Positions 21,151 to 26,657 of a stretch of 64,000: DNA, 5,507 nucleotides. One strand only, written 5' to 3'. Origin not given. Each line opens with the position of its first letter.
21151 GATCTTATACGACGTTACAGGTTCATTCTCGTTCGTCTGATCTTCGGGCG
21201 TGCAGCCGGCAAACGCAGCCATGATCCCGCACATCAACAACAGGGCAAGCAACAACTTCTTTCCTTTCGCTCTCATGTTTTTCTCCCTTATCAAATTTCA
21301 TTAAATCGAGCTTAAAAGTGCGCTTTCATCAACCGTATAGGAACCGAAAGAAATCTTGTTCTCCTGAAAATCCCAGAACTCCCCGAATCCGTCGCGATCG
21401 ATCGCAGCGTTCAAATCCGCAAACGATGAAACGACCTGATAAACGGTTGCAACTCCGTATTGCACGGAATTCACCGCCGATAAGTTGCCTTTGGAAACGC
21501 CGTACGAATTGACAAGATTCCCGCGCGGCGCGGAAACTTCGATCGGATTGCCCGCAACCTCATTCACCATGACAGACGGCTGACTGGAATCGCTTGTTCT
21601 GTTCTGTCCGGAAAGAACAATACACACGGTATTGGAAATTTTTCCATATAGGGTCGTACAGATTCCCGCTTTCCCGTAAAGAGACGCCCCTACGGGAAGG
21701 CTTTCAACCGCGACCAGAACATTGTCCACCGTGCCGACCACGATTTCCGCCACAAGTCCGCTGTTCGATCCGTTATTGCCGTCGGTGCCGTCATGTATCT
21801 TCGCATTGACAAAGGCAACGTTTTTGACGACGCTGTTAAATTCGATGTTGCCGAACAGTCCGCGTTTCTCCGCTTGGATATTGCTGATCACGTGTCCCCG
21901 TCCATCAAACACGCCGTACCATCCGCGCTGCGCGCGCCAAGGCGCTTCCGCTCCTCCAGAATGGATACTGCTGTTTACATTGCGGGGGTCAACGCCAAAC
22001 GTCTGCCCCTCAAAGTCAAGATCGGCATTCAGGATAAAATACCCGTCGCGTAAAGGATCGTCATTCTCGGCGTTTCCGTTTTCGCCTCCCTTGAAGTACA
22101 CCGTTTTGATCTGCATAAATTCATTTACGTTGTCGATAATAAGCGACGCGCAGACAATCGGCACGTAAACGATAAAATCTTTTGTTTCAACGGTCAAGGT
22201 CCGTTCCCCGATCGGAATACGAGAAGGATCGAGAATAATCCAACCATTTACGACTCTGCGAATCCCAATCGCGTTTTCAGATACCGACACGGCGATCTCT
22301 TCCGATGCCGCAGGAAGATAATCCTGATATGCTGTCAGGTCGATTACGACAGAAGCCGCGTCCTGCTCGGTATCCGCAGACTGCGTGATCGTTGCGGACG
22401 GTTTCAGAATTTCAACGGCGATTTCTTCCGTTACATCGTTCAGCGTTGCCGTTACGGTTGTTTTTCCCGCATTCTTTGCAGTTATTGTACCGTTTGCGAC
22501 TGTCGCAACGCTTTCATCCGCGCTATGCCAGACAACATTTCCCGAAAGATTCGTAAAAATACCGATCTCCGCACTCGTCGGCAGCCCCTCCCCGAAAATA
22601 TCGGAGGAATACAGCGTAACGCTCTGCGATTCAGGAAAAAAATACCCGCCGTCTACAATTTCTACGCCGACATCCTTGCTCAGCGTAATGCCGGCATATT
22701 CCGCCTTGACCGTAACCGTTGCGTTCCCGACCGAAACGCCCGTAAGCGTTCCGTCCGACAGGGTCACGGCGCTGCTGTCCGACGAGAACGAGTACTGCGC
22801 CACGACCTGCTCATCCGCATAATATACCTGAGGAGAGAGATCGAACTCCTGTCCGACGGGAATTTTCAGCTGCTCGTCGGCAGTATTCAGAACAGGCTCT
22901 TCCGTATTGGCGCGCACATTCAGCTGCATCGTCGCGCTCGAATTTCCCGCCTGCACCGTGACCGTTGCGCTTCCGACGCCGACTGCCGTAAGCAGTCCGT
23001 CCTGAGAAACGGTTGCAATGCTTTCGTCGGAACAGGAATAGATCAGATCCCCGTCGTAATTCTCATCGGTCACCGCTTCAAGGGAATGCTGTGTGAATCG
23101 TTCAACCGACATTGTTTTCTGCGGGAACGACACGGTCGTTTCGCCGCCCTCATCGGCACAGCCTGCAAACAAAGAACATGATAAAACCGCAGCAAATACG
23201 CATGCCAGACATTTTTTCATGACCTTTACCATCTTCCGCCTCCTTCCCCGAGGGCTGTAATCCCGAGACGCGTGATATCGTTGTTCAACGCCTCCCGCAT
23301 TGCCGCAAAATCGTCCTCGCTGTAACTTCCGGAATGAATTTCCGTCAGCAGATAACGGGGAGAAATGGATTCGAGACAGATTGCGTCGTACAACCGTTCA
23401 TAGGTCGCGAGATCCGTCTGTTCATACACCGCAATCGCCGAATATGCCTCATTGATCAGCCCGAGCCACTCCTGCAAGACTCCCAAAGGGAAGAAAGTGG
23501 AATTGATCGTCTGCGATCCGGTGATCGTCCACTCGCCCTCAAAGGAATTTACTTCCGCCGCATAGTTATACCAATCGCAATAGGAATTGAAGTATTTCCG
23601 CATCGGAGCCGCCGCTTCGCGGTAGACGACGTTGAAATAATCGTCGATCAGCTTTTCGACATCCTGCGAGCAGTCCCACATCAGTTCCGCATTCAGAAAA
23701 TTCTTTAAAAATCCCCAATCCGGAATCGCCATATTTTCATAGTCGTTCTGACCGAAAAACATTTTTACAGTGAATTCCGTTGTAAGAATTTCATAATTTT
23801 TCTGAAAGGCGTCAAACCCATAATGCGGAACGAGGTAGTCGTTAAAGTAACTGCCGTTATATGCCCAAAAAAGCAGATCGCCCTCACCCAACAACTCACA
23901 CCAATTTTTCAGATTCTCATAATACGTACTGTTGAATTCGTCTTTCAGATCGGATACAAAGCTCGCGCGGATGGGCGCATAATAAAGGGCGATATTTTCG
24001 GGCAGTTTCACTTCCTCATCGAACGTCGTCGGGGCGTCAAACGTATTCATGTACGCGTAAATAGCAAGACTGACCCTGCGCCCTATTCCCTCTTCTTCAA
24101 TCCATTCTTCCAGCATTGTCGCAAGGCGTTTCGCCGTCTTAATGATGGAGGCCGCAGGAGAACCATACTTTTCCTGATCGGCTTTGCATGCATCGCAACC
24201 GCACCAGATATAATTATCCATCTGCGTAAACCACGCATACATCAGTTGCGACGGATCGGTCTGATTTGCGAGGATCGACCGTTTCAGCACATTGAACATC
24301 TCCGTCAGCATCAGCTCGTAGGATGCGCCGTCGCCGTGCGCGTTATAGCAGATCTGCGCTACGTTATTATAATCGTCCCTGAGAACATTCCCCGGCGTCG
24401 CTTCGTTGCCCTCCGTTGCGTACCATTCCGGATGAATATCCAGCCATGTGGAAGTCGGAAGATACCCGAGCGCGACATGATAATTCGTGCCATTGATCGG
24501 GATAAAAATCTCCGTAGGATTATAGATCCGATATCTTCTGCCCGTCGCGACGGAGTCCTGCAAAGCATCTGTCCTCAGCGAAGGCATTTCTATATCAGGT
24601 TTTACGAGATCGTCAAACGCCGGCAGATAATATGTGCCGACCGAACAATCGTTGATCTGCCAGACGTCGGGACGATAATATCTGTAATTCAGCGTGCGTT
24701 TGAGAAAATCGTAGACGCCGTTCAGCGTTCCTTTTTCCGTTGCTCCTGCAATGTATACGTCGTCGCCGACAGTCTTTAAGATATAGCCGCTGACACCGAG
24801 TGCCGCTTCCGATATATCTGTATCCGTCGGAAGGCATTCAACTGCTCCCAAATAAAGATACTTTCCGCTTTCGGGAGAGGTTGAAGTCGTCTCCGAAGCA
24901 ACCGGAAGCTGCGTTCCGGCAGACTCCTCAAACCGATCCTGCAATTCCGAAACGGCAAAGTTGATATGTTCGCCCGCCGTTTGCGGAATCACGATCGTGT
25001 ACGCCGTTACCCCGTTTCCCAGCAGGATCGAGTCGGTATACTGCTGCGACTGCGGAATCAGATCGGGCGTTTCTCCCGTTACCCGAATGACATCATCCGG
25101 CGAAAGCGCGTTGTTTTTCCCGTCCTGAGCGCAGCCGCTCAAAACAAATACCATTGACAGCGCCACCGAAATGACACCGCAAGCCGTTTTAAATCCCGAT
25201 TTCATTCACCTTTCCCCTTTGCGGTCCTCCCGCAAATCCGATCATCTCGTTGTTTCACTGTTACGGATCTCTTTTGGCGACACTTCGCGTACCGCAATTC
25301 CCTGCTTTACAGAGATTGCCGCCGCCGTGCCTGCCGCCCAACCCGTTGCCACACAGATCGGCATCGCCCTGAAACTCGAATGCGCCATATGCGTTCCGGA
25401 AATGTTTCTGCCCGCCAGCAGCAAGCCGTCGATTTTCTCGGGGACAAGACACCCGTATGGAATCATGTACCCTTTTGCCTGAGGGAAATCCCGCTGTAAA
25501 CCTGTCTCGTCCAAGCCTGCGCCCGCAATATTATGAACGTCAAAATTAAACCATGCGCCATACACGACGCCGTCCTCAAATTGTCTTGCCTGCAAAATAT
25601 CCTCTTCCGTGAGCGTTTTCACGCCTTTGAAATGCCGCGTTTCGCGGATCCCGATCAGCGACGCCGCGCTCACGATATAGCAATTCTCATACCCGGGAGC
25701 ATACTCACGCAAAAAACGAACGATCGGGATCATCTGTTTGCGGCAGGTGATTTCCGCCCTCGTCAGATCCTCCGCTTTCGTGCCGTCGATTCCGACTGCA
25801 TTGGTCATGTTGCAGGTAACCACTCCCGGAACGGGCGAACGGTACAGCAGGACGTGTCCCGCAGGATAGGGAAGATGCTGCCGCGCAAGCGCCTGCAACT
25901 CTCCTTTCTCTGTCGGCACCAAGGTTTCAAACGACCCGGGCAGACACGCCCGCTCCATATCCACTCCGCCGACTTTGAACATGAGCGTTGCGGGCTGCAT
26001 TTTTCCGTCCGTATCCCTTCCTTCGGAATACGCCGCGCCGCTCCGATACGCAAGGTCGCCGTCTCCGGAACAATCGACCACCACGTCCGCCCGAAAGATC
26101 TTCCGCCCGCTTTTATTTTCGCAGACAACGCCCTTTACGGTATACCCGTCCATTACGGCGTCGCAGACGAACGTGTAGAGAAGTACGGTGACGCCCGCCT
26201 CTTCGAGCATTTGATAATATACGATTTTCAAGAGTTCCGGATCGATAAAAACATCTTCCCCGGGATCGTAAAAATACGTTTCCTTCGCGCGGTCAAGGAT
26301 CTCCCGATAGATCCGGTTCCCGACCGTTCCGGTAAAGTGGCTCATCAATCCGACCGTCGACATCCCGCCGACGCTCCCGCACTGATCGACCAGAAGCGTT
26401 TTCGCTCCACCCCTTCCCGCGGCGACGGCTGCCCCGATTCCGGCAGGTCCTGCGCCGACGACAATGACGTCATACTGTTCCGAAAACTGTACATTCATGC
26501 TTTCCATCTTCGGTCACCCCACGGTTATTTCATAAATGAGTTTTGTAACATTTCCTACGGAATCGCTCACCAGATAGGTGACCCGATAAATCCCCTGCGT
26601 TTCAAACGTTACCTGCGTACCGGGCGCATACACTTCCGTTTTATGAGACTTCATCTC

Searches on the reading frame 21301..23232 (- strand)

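Call 13: search_protein_families(library=pfam, proteins=[window:21301-23232:-])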
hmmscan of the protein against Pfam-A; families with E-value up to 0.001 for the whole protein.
window:21301-23232:- (643 aa): 4 families
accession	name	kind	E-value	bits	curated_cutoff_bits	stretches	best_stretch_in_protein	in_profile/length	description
PF02368.24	Big_2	-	6.4e-21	74.5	22.8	2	220-271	23-75/79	Bacterial Ig-like domain (group 2)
PF21461.3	HL_N-beta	-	1.8e-09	37.7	27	1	239-268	20-48/57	Hyaluronate lyase, N-terminal beta-sheet domain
PF12985.13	DUF3869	-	2.6e-05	24.8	24.5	1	130-197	6-75/85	Domain of unknown function (DUF3869)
PF22359.2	Big-like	-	7e-05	23.4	27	1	72-108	12-48/48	Bacterial Ig-like domain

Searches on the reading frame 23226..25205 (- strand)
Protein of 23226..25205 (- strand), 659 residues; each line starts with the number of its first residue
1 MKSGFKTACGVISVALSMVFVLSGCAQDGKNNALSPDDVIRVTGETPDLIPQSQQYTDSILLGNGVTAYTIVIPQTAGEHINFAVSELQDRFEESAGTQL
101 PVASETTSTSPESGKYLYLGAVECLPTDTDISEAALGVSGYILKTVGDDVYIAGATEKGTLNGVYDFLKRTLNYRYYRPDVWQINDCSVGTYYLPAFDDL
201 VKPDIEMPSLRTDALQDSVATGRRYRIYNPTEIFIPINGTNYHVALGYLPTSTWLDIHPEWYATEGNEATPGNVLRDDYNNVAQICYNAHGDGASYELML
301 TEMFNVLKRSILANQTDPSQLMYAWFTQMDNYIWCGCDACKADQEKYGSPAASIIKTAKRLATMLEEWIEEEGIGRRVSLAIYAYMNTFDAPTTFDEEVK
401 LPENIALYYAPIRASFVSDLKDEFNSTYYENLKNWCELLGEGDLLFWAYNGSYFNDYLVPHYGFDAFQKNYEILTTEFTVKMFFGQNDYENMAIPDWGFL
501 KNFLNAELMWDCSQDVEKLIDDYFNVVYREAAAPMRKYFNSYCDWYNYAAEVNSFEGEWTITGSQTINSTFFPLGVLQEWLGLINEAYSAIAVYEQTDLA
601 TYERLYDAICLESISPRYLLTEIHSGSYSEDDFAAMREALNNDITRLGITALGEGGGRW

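Call 13: search_protein_families(library=pfam, proteins=[window:23226-25205:-])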
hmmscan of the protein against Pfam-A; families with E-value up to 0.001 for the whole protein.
window:23226-25205:- (659 aa): 2 families
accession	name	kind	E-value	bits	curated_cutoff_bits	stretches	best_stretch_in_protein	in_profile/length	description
PF16126.11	DUF4838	-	3.4e-26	92.6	26.6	1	243-539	63-324/325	Domain of unknown function (DUF4838)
PF03648.19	Glyco_hydro_67N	-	1.4e-08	35.4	24.3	1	71-167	24-120/120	Glycosyl hydrolase family 67 N-terminus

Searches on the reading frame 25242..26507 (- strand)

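Call 13: search_protein_families(library=pfam, proteins=[window:25242-26507:-])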
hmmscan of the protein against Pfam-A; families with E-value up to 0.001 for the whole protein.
window:25242-26507:- (421 aa): 7 families
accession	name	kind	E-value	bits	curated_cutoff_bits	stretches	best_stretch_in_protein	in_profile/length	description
PF12831.13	FAD_oxidored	-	4.4e-110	369.3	27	1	13-416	1-414/416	FAD dependent oxidoreductase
PF01946.23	Thi4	-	1e-07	31.9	26.2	1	11-132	17-140/235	Thi4 family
PF00890.30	FAD_binding_2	-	1.9e-06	27.8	20.4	0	13-50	1-38/414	FAD binding domain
PF01266.30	DAO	-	1.5e-05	25.2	27.9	0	79-148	138-203/353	FAD dependent oxidoreductase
PF07992.20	Pyr_redox_2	-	1.9e-05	24.7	26.1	0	12-42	1-31/291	Pyridine nucleotide-disulphide oxidoreductase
PF01134.28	GIDA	-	5.3e-05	22.9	22.1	1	13-50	1-39/391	Glucose inhibited division protein A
PF03486.20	HI0933_like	-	0.00088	19.2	50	1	13-47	2-36/244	HI0933-like protein Rossmann domain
